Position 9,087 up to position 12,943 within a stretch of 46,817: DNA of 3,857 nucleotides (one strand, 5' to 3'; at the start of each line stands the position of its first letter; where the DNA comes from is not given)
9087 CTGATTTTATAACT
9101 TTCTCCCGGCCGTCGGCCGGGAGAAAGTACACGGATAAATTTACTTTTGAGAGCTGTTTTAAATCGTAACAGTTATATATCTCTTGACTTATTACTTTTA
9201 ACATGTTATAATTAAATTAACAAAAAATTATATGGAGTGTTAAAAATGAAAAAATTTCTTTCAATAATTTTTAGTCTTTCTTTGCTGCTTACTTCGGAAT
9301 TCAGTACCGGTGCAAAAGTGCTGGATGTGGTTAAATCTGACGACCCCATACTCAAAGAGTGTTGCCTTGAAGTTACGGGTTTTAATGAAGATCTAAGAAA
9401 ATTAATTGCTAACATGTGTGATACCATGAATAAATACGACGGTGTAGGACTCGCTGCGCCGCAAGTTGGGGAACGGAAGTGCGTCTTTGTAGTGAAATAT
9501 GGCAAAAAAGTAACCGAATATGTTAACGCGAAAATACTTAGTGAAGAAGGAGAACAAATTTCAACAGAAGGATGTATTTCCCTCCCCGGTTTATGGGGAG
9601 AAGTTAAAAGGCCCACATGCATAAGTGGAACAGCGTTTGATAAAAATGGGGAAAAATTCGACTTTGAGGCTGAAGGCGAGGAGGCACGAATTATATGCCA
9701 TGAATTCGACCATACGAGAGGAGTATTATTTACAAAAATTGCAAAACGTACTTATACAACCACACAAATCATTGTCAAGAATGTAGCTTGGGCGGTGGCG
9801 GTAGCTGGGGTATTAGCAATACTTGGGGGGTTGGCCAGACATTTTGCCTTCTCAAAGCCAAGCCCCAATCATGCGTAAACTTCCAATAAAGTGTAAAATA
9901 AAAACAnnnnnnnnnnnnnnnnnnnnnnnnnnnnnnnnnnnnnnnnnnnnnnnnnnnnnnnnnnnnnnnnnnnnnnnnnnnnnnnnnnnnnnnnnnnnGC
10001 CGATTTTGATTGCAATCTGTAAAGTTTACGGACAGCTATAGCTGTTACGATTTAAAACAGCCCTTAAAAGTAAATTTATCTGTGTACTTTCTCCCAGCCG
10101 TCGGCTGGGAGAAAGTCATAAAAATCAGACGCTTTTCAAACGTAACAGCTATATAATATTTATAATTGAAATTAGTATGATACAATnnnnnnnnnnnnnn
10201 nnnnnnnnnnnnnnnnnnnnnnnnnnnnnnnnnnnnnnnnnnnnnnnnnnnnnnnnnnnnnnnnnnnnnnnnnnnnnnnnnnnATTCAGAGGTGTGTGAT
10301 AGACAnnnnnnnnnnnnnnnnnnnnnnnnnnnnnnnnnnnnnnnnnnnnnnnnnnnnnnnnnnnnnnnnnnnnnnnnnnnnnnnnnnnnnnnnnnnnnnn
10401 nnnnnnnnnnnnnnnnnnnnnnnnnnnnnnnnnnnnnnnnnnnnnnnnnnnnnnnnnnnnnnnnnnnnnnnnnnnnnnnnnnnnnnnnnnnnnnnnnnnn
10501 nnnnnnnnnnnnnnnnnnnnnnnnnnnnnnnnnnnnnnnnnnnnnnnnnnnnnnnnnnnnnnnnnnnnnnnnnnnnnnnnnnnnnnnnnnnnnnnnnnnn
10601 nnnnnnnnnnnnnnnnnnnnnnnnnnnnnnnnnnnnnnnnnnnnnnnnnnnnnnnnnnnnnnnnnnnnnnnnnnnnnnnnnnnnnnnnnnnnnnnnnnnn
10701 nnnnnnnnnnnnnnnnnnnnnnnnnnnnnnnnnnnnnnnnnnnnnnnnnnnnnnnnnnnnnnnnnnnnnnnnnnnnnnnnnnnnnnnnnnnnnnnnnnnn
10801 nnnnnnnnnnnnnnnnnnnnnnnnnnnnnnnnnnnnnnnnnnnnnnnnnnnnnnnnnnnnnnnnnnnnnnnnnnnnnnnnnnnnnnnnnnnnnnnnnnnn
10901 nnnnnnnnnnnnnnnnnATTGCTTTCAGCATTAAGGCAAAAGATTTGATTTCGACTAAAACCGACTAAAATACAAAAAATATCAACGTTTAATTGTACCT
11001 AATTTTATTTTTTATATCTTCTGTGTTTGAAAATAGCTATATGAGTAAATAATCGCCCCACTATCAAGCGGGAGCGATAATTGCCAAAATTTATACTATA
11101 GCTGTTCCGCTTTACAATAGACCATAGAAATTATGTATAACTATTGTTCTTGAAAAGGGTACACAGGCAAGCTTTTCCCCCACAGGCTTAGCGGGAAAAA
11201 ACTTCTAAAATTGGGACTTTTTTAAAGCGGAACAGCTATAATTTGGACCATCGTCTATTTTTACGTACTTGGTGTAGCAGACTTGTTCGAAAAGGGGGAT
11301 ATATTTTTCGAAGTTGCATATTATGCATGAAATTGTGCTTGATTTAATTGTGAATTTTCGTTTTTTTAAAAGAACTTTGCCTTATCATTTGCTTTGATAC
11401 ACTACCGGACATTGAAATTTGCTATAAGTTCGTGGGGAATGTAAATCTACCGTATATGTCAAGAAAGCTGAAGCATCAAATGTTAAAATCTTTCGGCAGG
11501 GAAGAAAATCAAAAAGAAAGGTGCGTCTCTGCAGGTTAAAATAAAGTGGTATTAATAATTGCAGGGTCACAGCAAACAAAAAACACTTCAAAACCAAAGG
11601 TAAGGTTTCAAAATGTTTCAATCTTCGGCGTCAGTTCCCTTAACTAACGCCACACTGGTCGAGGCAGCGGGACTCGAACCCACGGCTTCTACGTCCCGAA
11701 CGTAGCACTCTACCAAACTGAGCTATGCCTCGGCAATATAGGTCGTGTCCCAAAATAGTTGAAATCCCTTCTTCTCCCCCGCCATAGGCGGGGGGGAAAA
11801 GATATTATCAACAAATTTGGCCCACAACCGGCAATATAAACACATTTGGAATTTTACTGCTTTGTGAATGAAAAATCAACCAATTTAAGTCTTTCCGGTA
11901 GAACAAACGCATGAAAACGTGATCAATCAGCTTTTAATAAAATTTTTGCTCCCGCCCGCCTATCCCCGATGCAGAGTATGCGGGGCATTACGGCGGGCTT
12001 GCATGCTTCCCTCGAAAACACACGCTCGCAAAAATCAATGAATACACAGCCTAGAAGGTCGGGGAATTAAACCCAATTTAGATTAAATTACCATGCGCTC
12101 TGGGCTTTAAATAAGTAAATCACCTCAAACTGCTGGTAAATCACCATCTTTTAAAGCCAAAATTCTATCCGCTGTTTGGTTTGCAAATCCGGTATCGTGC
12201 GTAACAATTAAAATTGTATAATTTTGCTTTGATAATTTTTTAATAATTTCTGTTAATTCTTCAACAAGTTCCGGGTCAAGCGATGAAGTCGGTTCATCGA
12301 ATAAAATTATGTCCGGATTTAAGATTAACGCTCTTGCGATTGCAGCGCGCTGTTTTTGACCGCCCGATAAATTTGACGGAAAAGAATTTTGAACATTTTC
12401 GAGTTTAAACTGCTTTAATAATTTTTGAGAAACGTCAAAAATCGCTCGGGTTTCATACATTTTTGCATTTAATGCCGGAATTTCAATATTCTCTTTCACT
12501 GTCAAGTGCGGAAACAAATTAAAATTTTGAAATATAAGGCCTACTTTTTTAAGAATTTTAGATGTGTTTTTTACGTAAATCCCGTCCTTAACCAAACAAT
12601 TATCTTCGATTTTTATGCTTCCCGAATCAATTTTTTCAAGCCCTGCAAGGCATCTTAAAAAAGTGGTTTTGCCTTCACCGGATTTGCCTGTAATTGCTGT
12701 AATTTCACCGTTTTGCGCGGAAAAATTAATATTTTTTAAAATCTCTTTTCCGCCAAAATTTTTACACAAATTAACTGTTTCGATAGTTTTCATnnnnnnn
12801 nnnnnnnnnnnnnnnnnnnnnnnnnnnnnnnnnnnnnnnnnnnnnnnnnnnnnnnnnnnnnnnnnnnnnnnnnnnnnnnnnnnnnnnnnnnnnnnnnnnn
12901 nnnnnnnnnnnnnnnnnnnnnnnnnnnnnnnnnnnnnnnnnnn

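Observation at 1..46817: Intergenic DNA is saturated by six or more families of hairpin-cored miniature elements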

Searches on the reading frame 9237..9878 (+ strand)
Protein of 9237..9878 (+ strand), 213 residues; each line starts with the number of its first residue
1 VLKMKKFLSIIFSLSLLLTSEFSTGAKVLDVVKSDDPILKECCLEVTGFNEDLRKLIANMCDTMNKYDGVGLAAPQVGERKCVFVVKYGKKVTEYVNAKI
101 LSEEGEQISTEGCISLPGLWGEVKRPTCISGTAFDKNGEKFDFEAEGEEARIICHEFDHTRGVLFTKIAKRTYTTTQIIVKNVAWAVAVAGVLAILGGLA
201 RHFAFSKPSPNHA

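Call 8: search_protein_families(library=ncbifam, proteins=[window:9237-9878:+])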
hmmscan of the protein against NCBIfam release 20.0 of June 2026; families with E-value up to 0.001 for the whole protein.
window:9237-9878:+ (213 aa): 6 families
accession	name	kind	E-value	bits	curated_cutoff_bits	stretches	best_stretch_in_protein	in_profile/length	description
NF001159.1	PRK00150.1-3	subfamily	5.6e-36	123.6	125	1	28-171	2-152/167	peptide deformylase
TIGR00079.1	pept_deformyl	equivalog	4.1e-32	111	103.95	1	29-170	2-148/161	peptide deformylase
NF011189.0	PRK14595.1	equivalog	1.1e-25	90.3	232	1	29-177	4-154/162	peptide deformylase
NF009483.0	PRK12846.1-4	equivalog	9.1e-22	77.6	267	1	29-188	4-176/193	peptide deformylase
NF009484.0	PRK12846.1-5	equivalog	2.2e-21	76.3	190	1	28-167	3-145/165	peptide deformylase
NF006670.0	PRK09218.1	equivalog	5.8e-15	55.5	162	1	51-164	22-135/136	peptide deformylase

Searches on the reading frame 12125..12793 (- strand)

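Call 8: search_protein_families(library=ncbifam, proteins=[window:12125-12793:-])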
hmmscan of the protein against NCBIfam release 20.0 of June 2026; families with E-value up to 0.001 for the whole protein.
window:12125-12793:- (222 aa): 192 families (the best 25 are shown)
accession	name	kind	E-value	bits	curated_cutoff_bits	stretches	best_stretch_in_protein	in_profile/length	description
NF008428.0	PRK11264.1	equivalog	1e-60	205.1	406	1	1-218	1-221/250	L-cystine ABC transporter ATP-binding protein TcyN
NF007027.0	PRK09493.1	equivalog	5e-58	196.3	379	1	4-218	2-213/240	glutamine ABC transporter ATP-binding protein GlnQ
TIGR03005.1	ectoine_ehuA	equivalog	1.3e-55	188.4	345.4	1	4-217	1-223/252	ectoine/hydroxyectoine ABC transporter ATP-binding protein EhuA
NF008338.0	PRK11124.1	equivalog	3.4e-54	183.9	369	1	4-218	3-218/242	arginine ABC transporter ATP-binding protein ArtP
TIGR03608.1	L_ocin_972_ABC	subfamily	2.1e-52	177.6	254.85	1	8-213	3-205/206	putative bacteriocin export ABC transporter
TIGR02982.1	heterocyst_DevA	subfamily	6.2e-52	176.4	295.8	1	16-219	18-219/220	ABC exporter ATP-binding subunit, DevA family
TIGR02315.1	ABC_phnC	equivalog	1.2e-51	175.5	266.1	1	4-218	2-223/243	phosphonate ABC transporter ATP-binding protein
TIGR03265.1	PhnT2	equivalog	7.5e-51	173.4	457.7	1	3-218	4-212/353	putative 2-aminoethylphosphonate ABC transporter ATP-binding protein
TIGR00968.1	3a0106s01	subfamily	6.8e-50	169.8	342.75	1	5-219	2-209/237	sulfate ABC transporter ATP-binding protein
TIGR02673.1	FtsE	equivalog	1.9e-49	168.2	264.85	1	6-217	4-213/214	cell division ATP-binding protein FtsE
TIGR02211.1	LolD_lipo_ex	equivalog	5.1e-49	166.8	307.75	1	16-219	18-219/221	lipoprotein-releasing ABC transporter ATP-binding protein LolD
TIGR00972.1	3a0107s01c2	equivalog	9.4e-49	166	343.2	1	4-219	2-221/248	phosphate ABC transporter ATP-binding protein PstB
NF006987.0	PRK09452.1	equivalog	1.2e-48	165.7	482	1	4-219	18-226/378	spermidine/putrescine ABC transporter ATP-binding protein PotA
NF007908.0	PRK10619.1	equivalog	1.2e-48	165.6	466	1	4-218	6-229/257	histidine ABC transporter ATP-binding protein HisP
NF040933.2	ABC_arch_GlcV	equivalog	7.1e-48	163.3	450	1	7-219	6-220/357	glucose ABC transporter ATP-binding protein GlcV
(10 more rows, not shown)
